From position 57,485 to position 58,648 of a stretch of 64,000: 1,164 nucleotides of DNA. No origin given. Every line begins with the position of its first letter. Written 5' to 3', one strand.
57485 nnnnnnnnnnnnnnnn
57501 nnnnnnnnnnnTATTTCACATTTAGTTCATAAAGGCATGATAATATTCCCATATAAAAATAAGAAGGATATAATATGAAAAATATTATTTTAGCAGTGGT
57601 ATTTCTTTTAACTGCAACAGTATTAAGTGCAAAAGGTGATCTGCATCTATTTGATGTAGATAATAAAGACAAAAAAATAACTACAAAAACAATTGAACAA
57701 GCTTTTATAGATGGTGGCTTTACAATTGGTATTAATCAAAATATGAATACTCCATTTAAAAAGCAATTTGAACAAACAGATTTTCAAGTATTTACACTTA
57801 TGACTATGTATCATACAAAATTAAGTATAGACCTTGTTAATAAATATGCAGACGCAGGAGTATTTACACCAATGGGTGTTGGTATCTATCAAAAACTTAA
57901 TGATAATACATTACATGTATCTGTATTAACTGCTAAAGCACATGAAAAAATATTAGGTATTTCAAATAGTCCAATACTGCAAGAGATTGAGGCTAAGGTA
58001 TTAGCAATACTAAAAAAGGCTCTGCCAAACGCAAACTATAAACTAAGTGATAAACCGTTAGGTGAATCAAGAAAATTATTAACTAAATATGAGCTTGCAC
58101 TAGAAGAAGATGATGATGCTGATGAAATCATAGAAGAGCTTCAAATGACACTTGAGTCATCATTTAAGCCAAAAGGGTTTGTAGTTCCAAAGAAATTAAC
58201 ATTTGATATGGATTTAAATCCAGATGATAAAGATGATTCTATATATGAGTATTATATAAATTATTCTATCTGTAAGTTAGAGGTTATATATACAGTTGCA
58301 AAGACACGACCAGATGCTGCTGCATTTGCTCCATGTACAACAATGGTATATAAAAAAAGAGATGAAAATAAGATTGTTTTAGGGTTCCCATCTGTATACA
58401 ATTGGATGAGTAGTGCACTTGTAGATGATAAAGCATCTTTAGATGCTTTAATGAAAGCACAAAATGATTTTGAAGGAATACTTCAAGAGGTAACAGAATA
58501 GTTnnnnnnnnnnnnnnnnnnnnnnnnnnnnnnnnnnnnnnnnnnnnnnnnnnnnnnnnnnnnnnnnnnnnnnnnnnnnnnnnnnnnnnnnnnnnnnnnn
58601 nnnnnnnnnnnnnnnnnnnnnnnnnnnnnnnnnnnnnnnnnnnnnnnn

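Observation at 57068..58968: Two signal-peptide-bearing DsrE-like paralogs bracket a fused double-DUF302 protein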

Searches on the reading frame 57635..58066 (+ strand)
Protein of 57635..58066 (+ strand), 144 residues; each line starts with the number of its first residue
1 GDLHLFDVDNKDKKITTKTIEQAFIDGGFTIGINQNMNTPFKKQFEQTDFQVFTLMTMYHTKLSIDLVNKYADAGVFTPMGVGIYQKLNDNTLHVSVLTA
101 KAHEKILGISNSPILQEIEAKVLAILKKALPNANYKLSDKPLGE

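Call 7: search_protein_families(library=pfam, proteins=[window:57635-58066:+], max_evalue=10)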
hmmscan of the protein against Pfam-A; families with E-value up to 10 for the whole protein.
seq(144 aa): 3 families
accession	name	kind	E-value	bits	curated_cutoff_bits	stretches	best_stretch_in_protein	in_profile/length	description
PF21347.3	DUF3108_like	-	0.064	13.5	27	1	8-74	44-112/199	DUF3108-like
PF10925.13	DUF2680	-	0.089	13.4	25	1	66-78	22-34/57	Protein of unknown function (DUF2680)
PF03862.18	SpoVAC_SpoVAEB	-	0.12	13.2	25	1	22-111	4-94/117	SpoVAC/SpoVAEB sporulation membrane protein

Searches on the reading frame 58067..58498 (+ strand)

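Call 7: search_protein_families(library=pfam, proteins=[window:58067-58498:+], max_evalue=10)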
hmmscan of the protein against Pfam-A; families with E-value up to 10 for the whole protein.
seq(144 aa): 1 family
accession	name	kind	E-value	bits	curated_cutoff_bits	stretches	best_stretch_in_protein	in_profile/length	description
PF03625.19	DUF302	-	0.0027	18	23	1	63-107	18-60/63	Domain of unknown function DUF302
